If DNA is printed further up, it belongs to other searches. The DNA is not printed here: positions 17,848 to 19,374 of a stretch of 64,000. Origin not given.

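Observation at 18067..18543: ABC ATPase carries a full DtxR/IdeR-like metal-sensor module at its C terminus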

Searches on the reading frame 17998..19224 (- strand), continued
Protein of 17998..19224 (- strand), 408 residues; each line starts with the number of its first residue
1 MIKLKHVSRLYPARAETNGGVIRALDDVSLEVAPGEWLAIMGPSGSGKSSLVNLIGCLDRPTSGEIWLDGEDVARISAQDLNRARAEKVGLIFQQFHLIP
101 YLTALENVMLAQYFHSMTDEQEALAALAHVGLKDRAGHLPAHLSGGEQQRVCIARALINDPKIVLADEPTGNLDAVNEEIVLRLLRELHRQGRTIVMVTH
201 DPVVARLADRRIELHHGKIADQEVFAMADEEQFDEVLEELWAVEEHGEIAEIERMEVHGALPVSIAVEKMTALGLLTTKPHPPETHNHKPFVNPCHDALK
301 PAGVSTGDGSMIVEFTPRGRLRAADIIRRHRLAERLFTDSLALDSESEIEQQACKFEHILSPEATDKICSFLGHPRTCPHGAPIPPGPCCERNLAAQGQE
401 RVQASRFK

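Call 28: find_homologous_proteins(query=A1, max_evalue=1e-20)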
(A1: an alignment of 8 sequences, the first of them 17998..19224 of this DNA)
Query A1 (8 sequences) (408 aa, profile of the alignment): 7997 proteins with E <= 1e-20 among 8000 candidates; the best 120 are listed.
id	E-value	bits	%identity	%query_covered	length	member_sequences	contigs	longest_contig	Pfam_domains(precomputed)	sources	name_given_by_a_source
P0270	7.7e-165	567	-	-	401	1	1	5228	PF00005.34,PF02742.22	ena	-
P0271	8.1e-165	567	-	-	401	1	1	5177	PF00005.34,PF02742.22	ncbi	-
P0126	8.7e-165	567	-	-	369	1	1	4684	PF00005.34,PF02742.22,PF02463.26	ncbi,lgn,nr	ncbi:MAG TPA: ATP-binding cassette domain-containing protein [Candidatus Polarisedimenticolia bacter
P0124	6.2e-164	564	-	-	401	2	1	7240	PF00005.34,PF02742.22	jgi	-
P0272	1.5e-163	562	51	91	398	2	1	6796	PF00005.34,PF02742.22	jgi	jgi:putative ABC transport system ATP-binding protein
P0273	1.8e-163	562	-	-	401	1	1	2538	PF00005.34,PF02742.22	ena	-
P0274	2.2e-163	562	-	-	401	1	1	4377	PF00005.34,PF02742.22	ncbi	-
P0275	2.7e-163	562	-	-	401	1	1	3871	PF00005.34,PF02742.22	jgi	-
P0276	7.4e-163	560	54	96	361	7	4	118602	PF00005.34,PF02742.22,PF02463.26,PF13304.13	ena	-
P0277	7.6e-163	560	53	91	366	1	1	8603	PF00005.34,PF02742.22,PF13304.13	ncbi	-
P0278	1.1e-162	560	-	-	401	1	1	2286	PF00005.34,PF02742.22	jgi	jgi:putative ABC transport system ATP-binding protein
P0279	2.2e-162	559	51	91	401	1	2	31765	PF00005.34,PF02742.22,PF13304.13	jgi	-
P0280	2.4e-162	558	55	91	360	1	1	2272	PF00005.34,PF02742.22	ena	-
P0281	2.4e-162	558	51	91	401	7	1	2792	PF00005.34,PF02742.22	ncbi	-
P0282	2.6e-162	558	53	91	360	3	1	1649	PF00005.34,PF02742.22,PF13304.13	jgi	jgi:putative ABC transport system ATP-binding protein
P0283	2.7e-162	558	-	-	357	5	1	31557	PF00005.34,PF02742.22,PF02463.26,PF13304.13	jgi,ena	-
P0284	3.0e-162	558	52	91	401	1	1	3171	PF00005.34,PF02742.22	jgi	jgi:putative ABC transport system ATP-binding protein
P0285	3.2e-162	558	79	95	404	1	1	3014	PF00005.34,PF02742.22,PF13304.13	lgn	-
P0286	3.7e-162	558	54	91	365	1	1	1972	PF00005.34,PF02742.22,PF02463.26,PF13304.13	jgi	jgi:putative ABC transport system ATP-binding protein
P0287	5.1e-162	557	86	94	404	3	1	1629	PF00005.34,PF02742.22,PF13304.13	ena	-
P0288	5.3e-162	557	52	91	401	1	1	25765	PF00005.34,PF02742.22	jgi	jgi:putative ABC transport system ATP-binding protein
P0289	5.8e-162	557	52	91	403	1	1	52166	PF00005.34,PF02742.22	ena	-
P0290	5.9e-162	557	52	91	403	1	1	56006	PF00005.34,PF02742.22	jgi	-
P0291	6.9e-162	557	54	96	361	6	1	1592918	PF00005.34,PF02742.22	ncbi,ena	-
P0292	8.0e-162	557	52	91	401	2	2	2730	PF00005.34,PF02742.22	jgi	jgi:putative ABC transport system ATP-binding protein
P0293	8.0e-162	557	51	91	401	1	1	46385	PF00005.34,PF02742.22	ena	-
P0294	8.1e-162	557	53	91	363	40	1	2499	PF00005.34,PF02742.22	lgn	-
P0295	9.5e-162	557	52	91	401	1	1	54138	PF00005.34,PF02742.22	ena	-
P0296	9.6e-162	557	52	91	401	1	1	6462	PF00005.34,PF02742.22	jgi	-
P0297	1.0e-161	556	51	91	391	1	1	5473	PF00005.34,PF02742.22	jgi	jgi:putative ABC transport system ATP-binding protein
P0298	1.0e-161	556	50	91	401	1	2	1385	PF00005.34,PF02742.22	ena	-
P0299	1.1e-161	556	54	97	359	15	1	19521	PF00005.34,PF02742.22,PF02463.26,PF13304.13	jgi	jgi:putative ABC transport system ATP-binding protein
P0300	1.2e-161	556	51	91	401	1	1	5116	PF00005.34,PF02742.22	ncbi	-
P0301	1.7e-161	556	53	91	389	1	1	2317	PF00005.34,PF02742.22,PF13304.13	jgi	jgi:putative ABC transport system ATP-binding protein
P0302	1.8e-161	556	52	91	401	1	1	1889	PF00005.34,PF02742.22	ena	-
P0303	2.0e-161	555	53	96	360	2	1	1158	PF00005.34,PF02742.22,PF02463.26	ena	-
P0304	2.0e-161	555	56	91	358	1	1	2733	PF00005.34,PF02742.22,PF13238.13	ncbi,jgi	-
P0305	2.1e-161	555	82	96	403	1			PF00005.34,PF02742.22,PF13304.13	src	-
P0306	2.4e-161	555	53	97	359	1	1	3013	PF00005.34,PF02742.22,PF13304.13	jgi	jgi:putative ABC transport system ATP-binding protein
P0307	2.6e-161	555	53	92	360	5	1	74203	PF00005.34,PF02742.22,PF13304.13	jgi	jgi:putative ABC transport system ATP-binding protein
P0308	2.7e-161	555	54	96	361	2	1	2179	PF00005.34,PF02742.22,PF13304.13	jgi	jgi:putative ABC transport system ATP-binding protein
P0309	2.8e-161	555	51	91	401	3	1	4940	PF00005.34,PF02742.22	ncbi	-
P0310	3.0e-161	555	51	91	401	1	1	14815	PF00005.34,PF02742.22,PF13304.13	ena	-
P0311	3.1e-161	555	51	91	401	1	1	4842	PF00005.34,PF02742.22,PF13304.13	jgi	jgi:putative ABC transport system ATP-binding protein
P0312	3.1e-161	555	51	91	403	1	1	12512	PF00005.34,PF02742.22,PF13304.13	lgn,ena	-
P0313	3.2e-161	555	87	96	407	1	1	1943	PF00005.34,PF02742.22,PF02463.26,PF13304.13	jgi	jgi:putative ABC transport system ATP-binding protein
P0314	3.3e-161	555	86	96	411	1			PF00005.34,PF02742.22,PF13304.13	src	-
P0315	3.4e-161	555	88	96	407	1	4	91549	PF00005.34,PF02742.22,PF02463.26,PF13304.13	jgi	jgi:putative ABC transport system ATP-binding protein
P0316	3.6e-161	555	51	91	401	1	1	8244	PF00005.34,PF02742.22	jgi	jgi:putative ABC transport system ATP-binding protein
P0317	3.6e-161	555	88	96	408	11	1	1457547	PF00005.34,PF02742.22,PF13304.13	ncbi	ncbi:MAG: ATP-binding cassette domain-containing protein [Terriglobales bacterium]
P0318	4.1e-161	554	52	91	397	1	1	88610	PF00005.34,PF02742.22,PF13304.13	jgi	jgi:putative ABC transport system ATP-binding protein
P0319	4.2e-161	554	52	91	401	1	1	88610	PF00005.34,PF02742.22,PF13304.13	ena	-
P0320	4.3e-161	554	52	91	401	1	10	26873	PF00005.34,PF02742.22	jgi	jgi:putative ABC transport system ATP-binding protein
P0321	4.4e-161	554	53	91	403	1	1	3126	PF00005.34,PF02742.22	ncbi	-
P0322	4.4e-161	554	92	100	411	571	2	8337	PF00005.34,PF02742.22,PF13304.13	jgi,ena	jgi:putative ABC transport system ATP-binding protein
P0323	4.5e-161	554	87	98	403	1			PF00005.34,PF02742.22,PF02463.26,PF13304.13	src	-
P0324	4.6e-161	554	51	91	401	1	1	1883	PF00005.34,PF02742.22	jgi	jgi:putative ABC transport system ATP-binding protein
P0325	4.7e-161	554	55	91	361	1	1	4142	PF00005.34,PF02742.22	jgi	jgi:putative ABC transport system ATP-binding protein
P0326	4.7e-161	554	54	89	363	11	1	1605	PF00005.34,PF02742.22,PF13304.13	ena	-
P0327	4.8e-161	554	53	91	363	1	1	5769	PF00005.34,PF02742.22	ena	-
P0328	4.9e-161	554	55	91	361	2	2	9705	PF00005.34,PF02742.22,PF02463.26,PF13304.13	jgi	jgi:putative ABC transport system ATP-binding protein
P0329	5.0e-161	554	54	91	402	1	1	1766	PF00005.34,PF02742.22,PF13304.13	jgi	jgi:putative ABC transport system ATP-binding protein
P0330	5.1e-161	554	55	91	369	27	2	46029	PF00005.34,PF02742.22,PF13304.13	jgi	jgi:putative ABC transport system ATP-binding protein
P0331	5.2e-161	554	84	96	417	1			PF00005.34,PF02742.22,PF13304.13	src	-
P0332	5.2e-161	554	54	91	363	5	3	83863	PF00005.34,PF02742.22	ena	-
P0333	5.5e-161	554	56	91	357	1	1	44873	PF00005.34,PF02742.22,PF02463.26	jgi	jgi:putative ABC transport system ATP-binding protein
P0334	5.6e-161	554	53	91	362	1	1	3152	PF00005.34,PF02742.22,PF13238.13,PF02463.26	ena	-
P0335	5.6e-161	554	52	91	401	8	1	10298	PF00005.34,PF02742.22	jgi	jgi:putative ABC transport system ATP-binding protein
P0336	5.7e-161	554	53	91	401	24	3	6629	PF00005.34,PF02742.22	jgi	-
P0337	5.9e-161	554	51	91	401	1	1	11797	PF00005.34,PF02742.22,PF13304.13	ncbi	-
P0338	6.1e-161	554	-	-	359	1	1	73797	PF00005.34,PF02742.22,PF02463.26,PF13304.13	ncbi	-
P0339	6.2e-161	554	54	91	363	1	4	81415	PF00005.34,PF02742.22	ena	-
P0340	6.3e-161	554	53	91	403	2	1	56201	PF00005.34,PF02742.22,PF13304.13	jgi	jgi:putative ABC transport system ATP-binding protein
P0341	6.4e-161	554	53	91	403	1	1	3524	PF00005.34,PF02742.22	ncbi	-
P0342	6.5e-161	554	84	96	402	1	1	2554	PF00005.34,PF02742.22,PF13304.13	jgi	-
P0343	6.6e-161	554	51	91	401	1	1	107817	PF00005.34,PF02742.22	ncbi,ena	-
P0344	6.7e-161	554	85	100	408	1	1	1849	PF00005.34,PF02742.22,PF13304.13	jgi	jgi:putative ABC transport system ATP-binding protein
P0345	6.8e-161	554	54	96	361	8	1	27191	PF00005.34,PF02742.22,PF02463.26,PF13304.13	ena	-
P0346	6.9e-161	554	52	91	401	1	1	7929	PF00005.34,PF02742.22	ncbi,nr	ncbi:MAG TPA: ATP-binding cassette domain-containing protein [Candidatus Acidoferrum sp.]|nr:ATP-bin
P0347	7.0e-161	554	57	91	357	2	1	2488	PF00005.34,PF02742.22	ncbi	-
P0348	7.0e-161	554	52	91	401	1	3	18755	PF00005.34,PF02742.22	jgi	jgi:putative ABC transport system ATP-binding protein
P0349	7.0e-161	554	52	91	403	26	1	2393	PF00005.34,PF02742.22,PF13304.13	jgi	-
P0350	7.3e-161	554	52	91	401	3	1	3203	PF00005.34,PF02742.22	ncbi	-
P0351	7.7e-161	554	51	91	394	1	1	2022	PF00005.34,PF02742.22,PF13304.13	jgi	jgi:putative ABC transport system ATP-binding protein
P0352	7.8e-161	554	88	96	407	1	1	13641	PF00005.34,PF02742.22,PF02463.26,PF13304.13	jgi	jgi:putative ABC transport system ATP-binding protein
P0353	7.9e-161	553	90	100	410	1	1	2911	PF00005.34,PF02742.22,PF13304.13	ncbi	-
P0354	8.0e-161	553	54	92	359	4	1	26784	PF00005.34,PF02742.22,PF13304.13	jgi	jgi:putative ABC transport system ATP-binding protein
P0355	8.1e-161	553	87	96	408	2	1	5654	PF00005.34,PF02742.22,PF13304.13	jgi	-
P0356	8.3e-161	553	51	91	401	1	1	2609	PF00005.34,PF02742.22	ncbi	-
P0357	9.7e-161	553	51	91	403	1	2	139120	PF00005.34,PF02742.22,PF13304.13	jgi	jgi:putative ABC transport system ATP-binding protein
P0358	1.0e-160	553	52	91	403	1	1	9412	PF00005.34,PF02742.22,PF02463.26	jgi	jgi:putative ABC transport system ATP-binding protein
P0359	1.0e-160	553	52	91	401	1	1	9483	PF00005.34,PF02742.22,PF13304.13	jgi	jgi:putative ABC transport system ATP-binding protein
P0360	1.0e-160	553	51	91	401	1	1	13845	PF00005.34,PF02742.22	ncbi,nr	ncbi:MAG TPA: ATP-binding cassette domain-containing protein [Candidatus Acidoferrum sp.]|nr:ATP-bin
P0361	1.1e-160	553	51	91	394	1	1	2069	PF00005.34,PF02742.22,PF13304.13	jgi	jgi:putative ABC transport system ATP-binding protein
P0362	1.1e-160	553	53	91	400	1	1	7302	PF00005.34,PF02742.22,PF13304.13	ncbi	-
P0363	1.1e-160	553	51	91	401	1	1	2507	PF00005.34,PF02742.22,PF13304.13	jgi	jgi:putative ABC transport system ATP-binding protein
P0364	1.1e-160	553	57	91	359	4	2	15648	PF00005.34,PF02742.22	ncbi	-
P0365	1.1e-160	553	53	96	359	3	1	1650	PF00005.34,PF02742.22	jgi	-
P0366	1.1e-160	553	54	91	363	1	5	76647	PF00005.34,PF02742.22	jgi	-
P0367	1.1e-160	553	85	96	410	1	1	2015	PF00005.34,PF02742.22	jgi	jgi:putative ABC transport system ATP-binding protein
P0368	1.2e-160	553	53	91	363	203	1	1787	PF00005.34,PF02742.22,PF13304.13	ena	-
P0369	1.2e-160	553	52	91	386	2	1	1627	PF00005.34,PF02742.22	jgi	-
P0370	1.2e-160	553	53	91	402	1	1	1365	PF00005.34,PF02742.22,PF13304.13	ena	-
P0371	1.2e-160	553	52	91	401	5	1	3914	PF00005.34,PF02742.22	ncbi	-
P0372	1.2e-160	553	83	96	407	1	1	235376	PF00005.34,PF02742.22,PF13304.13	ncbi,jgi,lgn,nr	ncbi:MAG: ATP-binding cassette domain-containing protein [Acidobacteria bacterium]|jgi:putative ABC 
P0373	1.2e-160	553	83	100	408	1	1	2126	PF00005.34,PF02742.22,PF13304.13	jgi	jgi:putative ABC transport system ATP-binding protein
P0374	1.3e-160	553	52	91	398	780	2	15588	PF00005.34,PF02742.22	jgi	jgi:putative ABC transport system ATP-binding protein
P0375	1.3e-160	553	-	-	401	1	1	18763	PF00005.34,PF02742.22,PF13304.13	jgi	-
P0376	1.3e-160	553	52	91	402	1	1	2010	PF00005.34,PF02742.22,PF13304.13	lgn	-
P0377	1.4e-160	553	51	92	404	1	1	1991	PF00005.34,PF02742.22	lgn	-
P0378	1.4e-160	553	83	100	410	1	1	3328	PF00005.34,PF02742.22,PF13304.13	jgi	jgi:putative ABC transport system ATP-binding protein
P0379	1.4e-160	553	51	91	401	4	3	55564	PF00005.34,PF02742.22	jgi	jgi:putative ABC transport system ATP-binding protein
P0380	1.4e-160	553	87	96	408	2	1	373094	PF00005.34,PF02742.22,PF02463.26,PF13304.13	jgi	jgi:putative ABC transport system ATP-binding protein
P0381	1.5e-160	553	-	-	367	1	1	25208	PF00005.34,PF02742.22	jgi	jgi:putative ABC transport system ATP-binding protein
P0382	1.5e-160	553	85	97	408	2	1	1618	PF00005.34,PF02742.22,PF13304.13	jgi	jgi:putative ABC transport system ATP-binding protein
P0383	1.5e-160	553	55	91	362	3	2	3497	PF00005.34,PF02742.22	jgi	jgi:putative ABC transport system ATP-binding protein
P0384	1.6e-160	553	53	91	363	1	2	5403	PF00005.34,PF02742.22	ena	-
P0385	1.6e-160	553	87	100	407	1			PF00005.34,PF02742.22,PF13304.13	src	-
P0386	1.6e-160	552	53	91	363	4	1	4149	PF00005.34,PF02742.22,PF13191.13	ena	-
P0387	1.6e-160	552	53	97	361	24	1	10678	PF00005.34,PF02742.22,PF02463.26,PF13304.13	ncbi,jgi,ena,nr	ncbi:MAG TPA: ATP-binding cassette domain-containing protein [Candidatus Acidoferrales bacterium]|nr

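Call 34: predict_structure(alignment_id=A2)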
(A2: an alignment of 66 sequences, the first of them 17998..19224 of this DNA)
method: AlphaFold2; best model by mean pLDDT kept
length: 408 residues; sequences in the alignment: 66
mean_pLDDT: 67.8   pTM: 0.47
mean pLDDT of the five models: 67.8, 64.5, 63.5, 61.3, 60.6
residues with pLDDT >= 90: 56; 70-90: 150; 50-70: 99; < 50: 103
segments of 3 or more residues with pLDDT < 50: 94-119, 130-132, 138-158, 170-173, 296-306, 367-374, 376-393
pLDDT, mean of each block of 10 residues (from residue 1): 94 68 90 93 81 85 94 89 77 47 40 41 52 48 37 45 71 57 78 86 80 87 64 85 84 77 83 90 62 48 54 91 79 63 64 53 51 43 35 55 60
secondary structure, 60 per line:
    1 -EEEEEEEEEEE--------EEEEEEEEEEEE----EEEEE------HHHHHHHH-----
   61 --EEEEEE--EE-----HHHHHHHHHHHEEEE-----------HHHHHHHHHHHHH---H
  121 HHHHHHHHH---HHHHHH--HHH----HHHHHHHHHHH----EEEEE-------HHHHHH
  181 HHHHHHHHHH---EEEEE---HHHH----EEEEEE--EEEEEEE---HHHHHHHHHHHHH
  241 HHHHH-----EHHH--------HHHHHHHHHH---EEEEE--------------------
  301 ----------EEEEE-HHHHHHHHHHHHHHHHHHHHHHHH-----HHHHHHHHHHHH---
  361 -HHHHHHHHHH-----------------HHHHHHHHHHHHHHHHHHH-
elements in order: E2-12 E21-32 E37-41 H48-55 E63-68 H78-88 E89-92 H104-116 H120-129 H133-138 H148-158 E163-167 H175-190 E194-198 H202-205 E210-215 E218-224 H228-245 H263-272 E276-280 E311-315 H317-340 H346-357 H362-371 H389-407

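Call 42: find_encoding_contigs(protein=P0291, flank=7000, max_places=2)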
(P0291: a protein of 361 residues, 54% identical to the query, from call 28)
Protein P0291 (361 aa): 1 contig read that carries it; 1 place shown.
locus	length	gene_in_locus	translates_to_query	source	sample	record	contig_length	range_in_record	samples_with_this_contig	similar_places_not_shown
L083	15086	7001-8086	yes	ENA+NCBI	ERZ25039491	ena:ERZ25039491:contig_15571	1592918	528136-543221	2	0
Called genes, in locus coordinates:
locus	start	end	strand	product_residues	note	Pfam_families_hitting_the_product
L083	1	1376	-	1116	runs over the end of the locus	PF13517:FG-GAP_3, PF01839:FG-GAP (weak), PF13517:FG-GAP_3, PF01839:FG-GAP (weak), PF13517:FG-GAP_3, PF00263:Secretin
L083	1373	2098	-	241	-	PF01374:Glyco_hydro_46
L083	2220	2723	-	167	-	-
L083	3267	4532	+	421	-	PF03239:FTR1, PF10080:FtrD-like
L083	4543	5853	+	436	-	PF02687:FtsX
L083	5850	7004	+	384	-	PF12704:MacB_PCD, PF02687:FtsX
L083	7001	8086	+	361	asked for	PF00005:ABC_tran, PF02742:Fe_dep_repr_C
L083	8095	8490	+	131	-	PF06155:GBBH-like_N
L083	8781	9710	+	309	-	PF00890:FAD_binding_2 (faint), PF01266:DAO (faint), PF03486:HI0933_like (faint), PF07992:Pyr_redox_2, PF13450:NAD_binding_8 (faint), PF13738:Pyr_redox_3, PF00070:Pyr_redox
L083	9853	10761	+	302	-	PF01619:Pro_dh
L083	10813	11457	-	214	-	PF01596:Methyltransf_3, PF13578:Methyltransf_24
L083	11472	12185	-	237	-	PF13483:Lactamase_B_3, PF00753:Lactamase_B, PF12706:Lactamase_B_2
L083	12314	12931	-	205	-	PF08534:Redoxin, PF00578:AhpC-TSA, PF00085:Thioredoxin, PF13098:Thioredoxin_2 (weak), PF13905:Thioredoxin_8 (weak)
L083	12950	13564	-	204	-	PF00578:AhpC-TSA, PF08534:Redoxin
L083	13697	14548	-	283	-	PF02634:FdhD-NarQ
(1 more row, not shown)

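Call 43: find_encoding_contigs(protein=P0343, flank=7000, max_places=2)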
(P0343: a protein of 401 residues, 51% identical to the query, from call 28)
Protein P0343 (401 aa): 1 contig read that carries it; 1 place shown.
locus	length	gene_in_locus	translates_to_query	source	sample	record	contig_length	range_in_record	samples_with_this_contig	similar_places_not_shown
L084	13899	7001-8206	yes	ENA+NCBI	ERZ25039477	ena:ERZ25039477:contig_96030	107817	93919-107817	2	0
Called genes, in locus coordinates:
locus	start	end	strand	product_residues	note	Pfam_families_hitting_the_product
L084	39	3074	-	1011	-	PF03958:Secretin_N (weak), PF13517:FG-GAP_3, PF01839:FG-GAP (weak), PF00263:Secretin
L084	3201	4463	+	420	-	PF03239:FTR1, PF10080:FtrD-like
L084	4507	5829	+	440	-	PF12704:MacB_PCD, PF02687:FtsX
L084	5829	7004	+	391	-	PF02687:FtsX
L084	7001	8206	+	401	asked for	PF00005:ABC_tran, PF02742:Fe_dep_repr_C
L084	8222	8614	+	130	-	PF06155:GBBH-like_N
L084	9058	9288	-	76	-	-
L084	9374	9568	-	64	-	-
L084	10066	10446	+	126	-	-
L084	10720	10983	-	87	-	-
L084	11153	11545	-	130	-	PF01741:MscL, PF10571:UPF0547 (weak)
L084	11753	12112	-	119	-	-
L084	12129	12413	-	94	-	PF00160:Pro_isomerase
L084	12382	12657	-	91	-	PF00160:Pro_isomerase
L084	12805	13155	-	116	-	PF12867:DinB_2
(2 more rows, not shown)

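Call 44: find_encoding_contigs(protein=P0381, flank=7000, max_places=2)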
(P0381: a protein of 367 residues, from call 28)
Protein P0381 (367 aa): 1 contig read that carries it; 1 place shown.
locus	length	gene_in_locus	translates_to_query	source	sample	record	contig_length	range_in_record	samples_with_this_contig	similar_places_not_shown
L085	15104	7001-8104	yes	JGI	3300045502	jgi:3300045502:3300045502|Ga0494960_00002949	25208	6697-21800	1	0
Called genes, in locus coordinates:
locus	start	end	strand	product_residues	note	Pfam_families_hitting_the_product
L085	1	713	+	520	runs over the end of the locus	PF13485:Peptidase_MA_2 (weak), PF05724:TPMT, PF01209:Ubie_methyltran (weak), PF13489:Methyltransf_23, PF08241:Methyltransf_11, PF08242:Methyltransf_12, PF13649:Methyltransf_25, PF13847:Methyltransf_31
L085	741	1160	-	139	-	PF01741:MscL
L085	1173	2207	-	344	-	PF06267:DUF1028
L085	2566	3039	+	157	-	PF01475:FUR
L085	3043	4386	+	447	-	PF03239:FTR1, PF10080:FtrD-like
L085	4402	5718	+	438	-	PF02687:FtsX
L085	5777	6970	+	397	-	PF12704:MacB_PCD, PF02687:FtsX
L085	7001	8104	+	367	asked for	PF00005:ABC_tran, PF02742:Fe_dep_repr_C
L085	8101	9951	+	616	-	PF20695:UbiD_N, PF01977:UbiD, PF20696:UbiD_C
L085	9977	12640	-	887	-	PF13757:VIT_2, PF08487:VIT, PF00092:VWA, PF13519:VWA_2, PF13768:VWA_3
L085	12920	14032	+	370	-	PF01717:Meth_synt_2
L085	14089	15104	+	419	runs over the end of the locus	PF01266:DAO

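Call 56: search_protein_families(library=ncbifam, proteins=[window:17998-19224:-], max_evalue=0.00001)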
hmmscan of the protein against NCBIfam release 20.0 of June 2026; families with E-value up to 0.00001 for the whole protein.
window:17998-19224:- (408 aa): 189 families (the best 25 are shown)
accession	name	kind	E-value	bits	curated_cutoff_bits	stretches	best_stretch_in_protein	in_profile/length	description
NF007826.0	PRK10535.1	equivalog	1e-63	215.7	966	1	2-224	5-226/648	macrolide ABC transporter ATP-binding protein/permease MacB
TIGR02211.1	LolD_lipo_ex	equivalog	4.3e-60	203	307.75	1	18-220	14-220/221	lipoprotein-releasing ABC transporter ATP-binding protein LolD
TIGR02673.1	FtsE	equivalog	1.2e-59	201.6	264.85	1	1-218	1-214/214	cell division ATP-binding protein FtsE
NF008639.0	PRK11629.1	equivalog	2.3e-57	194.1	360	1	24-222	25-227/234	lipoprotein-releasing ABC transporter ATP-binding protein LolD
TIGR03608.1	L_ocin_972_ABC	subfamily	2.3e-55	187.2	254.85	1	23-214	12-206/206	putative bacteriocin export ABC transporter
NF038007.1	ABC_ATP_DarD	equivalog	1.1e-54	185.3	375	1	1-219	1-218/218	darobactin export ABC transporter ATP-binding protein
TIGR02982.1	heterocyst_DevA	subfamily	8.2e-53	179.2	295.8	1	23-219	19-219/220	ABC exporter ATP-binding subunit, DevA family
NF007879.0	PRK10584.1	equivalog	2.9e-50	171.1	336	1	22-221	23-226/228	putative ABC transporter ATP-binding protein YbbA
NF007027.0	PRK09493.1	equivalog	9.2e-50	169.2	379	1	20-222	12-217/240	glutamine ABC transporter ATP-binding protein GlnQ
TIGR02315.1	ABC_phnC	equivalog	4.8e-49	167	266.1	1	22-236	15-241/243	phosphonate ABC transporter ATP-binding protein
TIGR01186.1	proV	subfamily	3.7e-48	164.5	326.6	1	20-275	4-267/363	betaine/proline/choline family ABC transporter ATP-binding protein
TIGR02314.1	ABC_MetN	equivalog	9.2e-44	149.8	499.7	1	1-224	1-224/343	methionine ABC transporter ATP-binding protein MetN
NF040933.2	ABC_arch_GlcV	equivalog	1.8e-42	145.5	450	1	2-221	3-222/357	glucose ABC transporter ATP-binding protein GlcV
TIGR03265.1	PhnT2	equivalog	2.1e-42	145.6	457.7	1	20-220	15-214/353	putative 2-aminoethylphosphonate ABC transporter ATP-binding protein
NF008338.0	PRK11124.1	equivalog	6.4e-42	143.7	369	1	20-237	13-240/242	arginine ABC transporter ATP-binding protein ArtP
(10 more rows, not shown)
